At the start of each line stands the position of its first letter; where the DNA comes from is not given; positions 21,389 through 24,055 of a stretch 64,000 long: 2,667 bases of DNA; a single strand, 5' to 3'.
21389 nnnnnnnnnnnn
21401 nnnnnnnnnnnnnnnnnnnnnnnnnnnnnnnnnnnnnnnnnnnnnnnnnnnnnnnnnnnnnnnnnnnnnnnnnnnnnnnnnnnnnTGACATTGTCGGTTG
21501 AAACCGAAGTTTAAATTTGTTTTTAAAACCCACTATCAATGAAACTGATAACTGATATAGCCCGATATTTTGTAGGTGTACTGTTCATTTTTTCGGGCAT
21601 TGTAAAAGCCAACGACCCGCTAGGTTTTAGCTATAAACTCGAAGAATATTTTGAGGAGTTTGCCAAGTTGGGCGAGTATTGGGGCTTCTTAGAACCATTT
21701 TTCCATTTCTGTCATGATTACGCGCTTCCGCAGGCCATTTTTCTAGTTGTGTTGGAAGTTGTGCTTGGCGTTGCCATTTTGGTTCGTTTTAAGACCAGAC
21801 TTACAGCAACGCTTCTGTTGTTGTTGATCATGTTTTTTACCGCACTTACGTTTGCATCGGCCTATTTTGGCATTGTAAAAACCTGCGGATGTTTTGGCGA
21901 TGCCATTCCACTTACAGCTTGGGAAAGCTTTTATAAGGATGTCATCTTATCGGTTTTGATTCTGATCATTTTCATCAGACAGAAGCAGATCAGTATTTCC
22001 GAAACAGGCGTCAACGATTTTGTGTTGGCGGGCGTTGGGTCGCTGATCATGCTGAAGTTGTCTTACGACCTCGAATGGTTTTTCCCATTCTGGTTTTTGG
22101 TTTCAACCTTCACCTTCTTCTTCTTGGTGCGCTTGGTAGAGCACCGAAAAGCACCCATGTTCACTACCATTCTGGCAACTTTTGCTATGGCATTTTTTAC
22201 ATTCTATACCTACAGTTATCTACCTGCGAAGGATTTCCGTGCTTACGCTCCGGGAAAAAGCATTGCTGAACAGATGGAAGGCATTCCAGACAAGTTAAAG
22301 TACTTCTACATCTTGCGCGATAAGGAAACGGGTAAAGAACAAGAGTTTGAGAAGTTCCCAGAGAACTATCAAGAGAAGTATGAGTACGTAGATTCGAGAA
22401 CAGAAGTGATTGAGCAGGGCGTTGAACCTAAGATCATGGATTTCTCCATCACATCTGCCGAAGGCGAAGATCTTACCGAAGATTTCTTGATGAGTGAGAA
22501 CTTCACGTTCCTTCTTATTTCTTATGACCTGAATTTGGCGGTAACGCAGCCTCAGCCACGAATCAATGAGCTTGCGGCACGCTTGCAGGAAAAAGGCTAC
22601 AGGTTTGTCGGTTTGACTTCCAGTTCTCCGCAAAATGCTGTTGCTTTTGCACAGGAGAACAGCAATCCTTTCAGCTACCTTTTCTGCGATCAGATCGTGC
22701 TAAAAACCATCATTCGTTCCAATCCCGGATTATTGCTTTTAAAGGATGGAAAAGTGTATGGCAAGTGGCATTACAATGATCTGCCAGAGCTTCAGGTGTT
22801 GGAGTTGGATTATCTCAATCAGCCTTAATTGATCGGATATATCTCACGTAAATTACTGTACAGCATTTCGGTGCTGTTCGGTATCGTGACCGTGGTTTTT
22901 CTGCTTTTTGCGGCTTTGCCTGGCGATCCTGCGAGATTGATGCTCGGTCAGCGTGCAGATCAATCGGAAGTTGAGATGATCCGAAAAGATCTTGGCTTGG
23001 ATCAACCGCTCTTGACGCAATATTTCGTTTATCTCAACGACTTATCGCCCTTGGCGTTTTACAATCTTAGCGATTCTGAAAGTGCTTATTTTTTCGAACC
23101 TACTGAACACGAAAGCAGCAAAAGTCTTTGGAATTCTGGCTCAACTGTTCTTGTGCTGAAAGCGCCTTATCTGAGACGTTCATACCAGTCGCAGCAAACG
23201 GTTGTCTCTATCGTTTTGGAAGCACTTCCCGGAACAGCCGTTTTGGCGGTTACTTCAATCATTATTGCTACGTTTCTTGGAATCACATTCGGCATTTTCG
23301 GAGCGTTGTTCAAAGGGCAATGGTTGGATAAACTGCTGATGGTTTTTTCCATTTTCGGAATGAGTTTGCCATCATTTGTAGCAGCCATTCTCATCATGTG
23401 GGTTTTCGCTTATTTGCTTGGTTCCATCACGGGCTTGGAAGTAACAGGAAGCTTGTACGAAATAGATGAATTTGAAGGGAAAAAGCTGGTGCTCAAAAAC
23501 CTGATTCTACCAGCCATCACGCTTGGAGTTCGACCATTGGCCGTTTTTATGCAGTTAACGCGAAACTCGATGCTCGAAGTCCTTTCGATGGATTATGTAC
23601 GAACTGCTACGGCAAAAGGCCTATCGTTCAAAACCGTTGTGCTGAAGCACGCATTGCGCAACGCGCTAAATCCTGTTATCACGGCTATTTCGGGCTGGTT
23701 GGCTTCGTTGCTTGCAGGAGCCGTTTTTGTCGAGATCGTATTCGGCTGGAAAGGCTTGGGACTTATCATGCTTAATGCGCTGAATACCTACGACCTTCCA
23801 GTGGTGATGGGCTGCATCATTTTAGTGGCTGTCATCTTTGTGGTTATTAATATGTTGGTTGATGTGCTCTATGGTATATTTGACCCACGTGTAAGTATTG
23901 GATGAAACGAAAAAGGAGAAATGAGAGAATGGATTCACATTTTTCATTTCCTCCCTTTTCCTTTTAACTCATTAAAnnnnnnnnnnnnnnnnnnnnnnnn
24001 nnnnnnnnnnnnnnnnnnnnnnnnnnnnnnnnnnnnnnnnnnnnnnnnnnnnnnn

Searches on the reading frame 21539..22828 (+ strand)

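Call 62: search_protein_families(library=pfam, proteins=[window:21539-22828:+], max_evalue=0.00001)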
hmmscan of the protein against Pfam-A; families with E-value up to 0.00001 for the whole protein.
window:21539-22828:+ (429 aa): 1 family
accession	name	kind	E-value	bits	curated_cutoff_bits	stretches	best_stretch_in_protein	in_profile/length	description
PF07291.16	MauE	-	1.1e-16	61.7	27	1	1-145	1-126/128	Methylamine utilisation protein MauE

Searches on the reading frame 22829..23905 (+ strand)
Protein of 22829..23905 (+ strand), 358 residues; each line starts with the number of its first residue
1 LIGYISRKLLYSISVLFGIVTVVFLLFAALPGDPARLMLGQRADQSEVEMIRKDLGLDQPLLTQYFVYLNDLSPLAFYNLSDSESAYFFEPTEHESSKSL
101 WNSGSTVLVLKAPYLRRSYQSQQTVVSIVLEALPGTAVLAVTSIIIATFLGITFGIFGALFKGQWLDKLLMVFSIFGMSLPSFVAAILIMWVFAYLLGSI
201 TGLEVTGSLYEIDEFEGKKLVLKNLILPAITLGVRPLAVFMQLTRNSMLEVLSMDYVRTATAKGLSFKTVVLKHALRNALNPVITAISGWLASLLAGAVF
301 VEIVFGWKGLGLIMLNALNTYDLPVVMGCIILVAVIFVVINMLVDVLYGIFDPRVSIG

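Call 62: search_protein_families(library=pfam, proteins=[window:22829-23905:+], max_evalue=0.00001)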
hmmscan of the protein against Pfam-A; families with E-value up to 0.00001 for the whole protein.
window:22829-23905:+ (358 aa): 2 families
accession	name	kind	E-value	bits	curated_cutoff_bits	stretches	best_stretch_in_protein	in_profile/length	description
PF00528.27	BPD_transp_1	-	1e-40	139.9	26.4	1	151-356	1-183/184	Binding-protein-dependent transport system inner membrane component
PF19300.4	BPD_transp_1_N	-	1.7e-16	60.8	23.8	1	1-72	1-72/114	Binding-prot-dependent transport system membrane comp, N-term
